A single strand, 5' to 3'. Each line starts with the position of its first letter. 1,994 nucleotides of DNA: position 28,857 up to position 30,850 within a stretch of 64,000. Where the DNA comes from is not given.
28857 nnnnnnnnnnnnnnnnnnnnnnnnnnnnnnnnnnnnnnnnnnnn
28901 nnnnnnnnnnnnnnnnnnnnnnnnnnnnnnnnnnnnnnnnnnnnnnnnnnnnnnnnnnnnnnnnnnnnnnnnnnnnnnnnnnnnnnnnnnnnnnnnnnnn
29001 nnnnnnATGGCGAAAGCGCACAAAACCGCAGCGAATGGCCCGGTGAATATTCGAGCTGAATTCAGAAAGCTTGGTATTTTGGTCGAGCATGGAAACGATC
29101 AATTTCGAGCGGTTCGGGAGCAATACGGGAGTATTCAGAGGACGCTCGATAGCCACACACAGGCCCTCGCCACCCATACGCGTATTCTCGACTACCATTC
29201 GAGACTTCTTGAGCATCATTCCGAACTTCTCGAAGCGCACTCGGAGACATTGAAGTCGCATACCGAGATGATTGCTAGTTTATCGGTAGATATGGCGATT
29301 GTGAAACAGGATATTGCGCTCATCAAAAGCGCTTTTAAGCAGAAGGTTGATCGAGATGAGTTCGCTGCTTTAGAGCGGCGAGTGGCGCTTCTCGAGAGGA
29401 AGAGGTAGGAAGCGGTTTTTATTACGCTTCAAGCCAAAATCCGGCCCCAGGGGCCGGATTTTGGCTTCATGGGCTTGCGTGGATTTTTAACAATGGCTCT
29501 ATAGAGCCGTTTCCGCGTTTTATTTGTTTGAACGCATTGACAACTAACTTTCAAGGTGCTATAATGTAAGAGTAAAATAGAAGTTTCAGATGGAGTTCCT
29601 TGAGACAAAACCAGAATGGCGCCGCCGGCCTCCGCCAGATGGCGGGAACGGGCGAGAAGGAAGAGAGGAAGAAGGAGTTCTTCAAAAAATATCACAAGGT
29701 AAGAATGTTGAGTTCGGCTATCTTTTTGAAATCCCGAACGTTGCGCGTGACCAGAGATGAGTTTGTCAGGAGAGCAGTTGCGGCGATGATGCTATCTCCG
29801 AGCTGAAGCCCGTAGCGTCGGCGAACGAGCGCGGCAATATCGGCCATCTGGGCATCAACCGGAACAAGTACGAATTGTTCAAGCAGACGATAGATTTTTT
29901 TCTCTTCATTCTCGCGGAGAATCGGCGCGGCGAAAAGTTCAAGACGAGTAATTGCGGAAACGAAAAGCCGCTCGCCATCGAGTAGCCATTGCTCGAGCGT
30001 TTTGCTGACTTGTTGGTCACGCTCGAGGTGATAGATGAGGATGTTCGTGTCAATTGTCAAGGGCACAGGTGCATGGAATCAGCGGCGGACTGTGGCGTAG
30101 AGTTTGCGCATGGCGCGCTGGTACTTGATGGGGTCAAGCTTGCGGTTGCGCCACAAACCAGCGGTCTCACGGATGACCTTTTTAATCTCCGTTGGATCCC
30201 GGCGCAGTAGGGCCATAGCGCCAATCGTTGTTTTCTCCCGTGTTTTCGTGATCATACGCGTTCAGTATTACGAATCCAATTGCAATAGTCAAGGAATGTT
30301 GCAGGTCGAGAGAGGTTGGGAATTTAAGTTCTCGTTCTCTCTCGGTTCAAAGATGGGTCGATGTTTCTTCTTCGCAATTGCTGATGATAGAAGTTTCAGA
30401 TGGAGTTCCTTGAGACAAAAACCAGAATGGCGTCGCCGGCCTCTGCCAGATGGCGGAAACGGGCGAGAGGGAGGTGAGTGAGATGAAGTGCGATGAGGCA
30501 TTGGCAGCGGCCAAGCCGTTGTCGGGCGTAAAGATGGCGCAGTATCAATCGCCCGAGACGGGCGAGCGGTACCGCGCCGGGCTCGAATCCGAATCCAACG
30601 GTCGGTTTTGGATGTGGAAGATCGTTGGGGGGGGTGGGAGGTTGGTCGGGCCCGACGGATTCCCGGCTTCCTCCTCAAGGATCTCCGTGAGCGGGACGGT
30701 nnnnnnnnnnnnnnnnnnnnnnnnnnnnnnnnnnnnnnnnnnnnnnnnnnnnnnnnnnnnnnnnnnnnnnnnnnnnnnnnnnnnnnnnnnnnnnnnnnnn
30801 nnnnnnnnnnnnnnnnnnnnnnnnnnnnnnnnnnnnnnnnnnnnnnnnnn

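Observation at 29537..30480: vapBC cassette bracketed by 85-bp direct repeats, downstream of a perfect consensus promoter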

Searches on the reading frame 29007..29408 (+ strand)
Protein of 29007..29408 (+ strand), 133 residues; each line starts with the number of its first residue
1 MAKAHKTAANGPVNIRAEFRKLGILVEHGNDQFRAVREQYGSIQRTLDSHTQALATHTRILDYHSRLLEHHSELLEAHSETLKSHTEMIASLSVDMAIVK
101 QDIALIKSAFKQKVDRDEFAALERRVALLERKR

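Call 10: search_protein_families(library=pfam, proteins=[window:29007-29408:+], max_evalue=0.01)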
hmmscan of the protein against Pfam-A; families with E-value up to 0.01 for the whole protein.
window:29007-29408:+ (133 aa): 0 families

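Call 17: find_encoding_contigs(protein=window:29007-29408:+, flank=6000, max_places=10)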
Protein window:29007-29408:+ (133 aa): no gene with exactly this product is on record in the collection.

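Call 19: search_protein_families(library=phrogs, proteins=[window:29007-29408:+], max_evalue=0.01)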
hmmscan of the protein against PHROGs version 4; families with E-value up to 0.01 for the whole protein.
window:29007-29408:+ (133 aa): 0 families

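Call 74: search_protein_families(library=ncbifam, proteins=[window:29007-29408:+], max_evalue=0.01)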
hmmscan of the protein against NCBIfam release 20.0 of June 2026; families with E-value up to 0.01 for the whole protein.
window:29007-29408:+ (133 aa): 1 family
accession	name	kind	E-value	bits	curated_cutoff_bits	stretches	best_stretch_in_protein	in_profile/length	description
TIGR02168.1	SMC_prok_B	equivalog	0.0084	13.9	567.35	1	17-117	784-884/1181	chromosome segregation protein SMC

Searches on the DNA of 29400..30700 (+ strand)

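Call 11: search_dna_similar(query=window:29400-30700:+, collection=phages, mode=distant)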
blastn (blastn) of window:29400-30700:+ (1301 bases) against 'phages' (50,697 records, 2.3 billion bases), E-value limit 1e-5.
No match.

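Call 12: search_dna_similar(query=window:29400-30700:+, collection=plasmids, mode=distant)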
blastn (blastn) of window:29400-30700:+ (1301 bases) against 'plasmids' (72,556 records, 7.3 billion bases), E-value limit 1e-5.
No match.

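Call 38: search_rna_families(source=window, start=29400, end=30600, threshold=evalue, max_evalue=10)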
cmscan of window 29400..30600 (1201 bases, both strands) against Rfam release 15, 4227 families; matches with E-value up to 10: 7.
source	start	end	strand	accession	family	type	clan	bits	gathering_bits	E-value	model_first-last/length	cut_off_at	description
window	29400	29471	+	RF01772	rnk_pseudo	Cis-reg; leader;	-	20.2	55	1.2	33-108/108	5'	Pseudomonas rnk leader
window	29426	29473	+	RF04198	MIR8670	Gene; miRNA;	-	16.6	150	4.9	1-142/142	no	MIR8670 microRNA precursor family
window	30162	30226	-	RF03164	NiCo-AnGGAG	Cis-reg; riboswitch;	CL00122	16.2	64.5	2.9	1-89/89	no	NiCo-AnGGAG riboswitch aptamer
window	29647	29736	+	RF01625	ceN28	Gene; snRNA; snoRNA; CD-box;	-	16.1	70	3.6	1-88/88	no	Caenorhabditis snoRNA ceN28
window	30525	30551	+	RF01107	SBRMV1_UPD-PKf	Cis-reg;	-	15.7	39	9.5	1-27/27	no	Pseudoknot of upstream pseudoknot domain (UPD) of the 3'UTR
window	29400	29460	-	RF01405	STnc490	Gene; sRNA;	-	15.2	56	3.6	1-74/124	3'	STnc490 Hfq binding RNA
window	29469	29513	-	RF00032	Histone3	Cis-reg;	-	13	34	6.5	1-46/46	no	Histone 3' UTR stem-loop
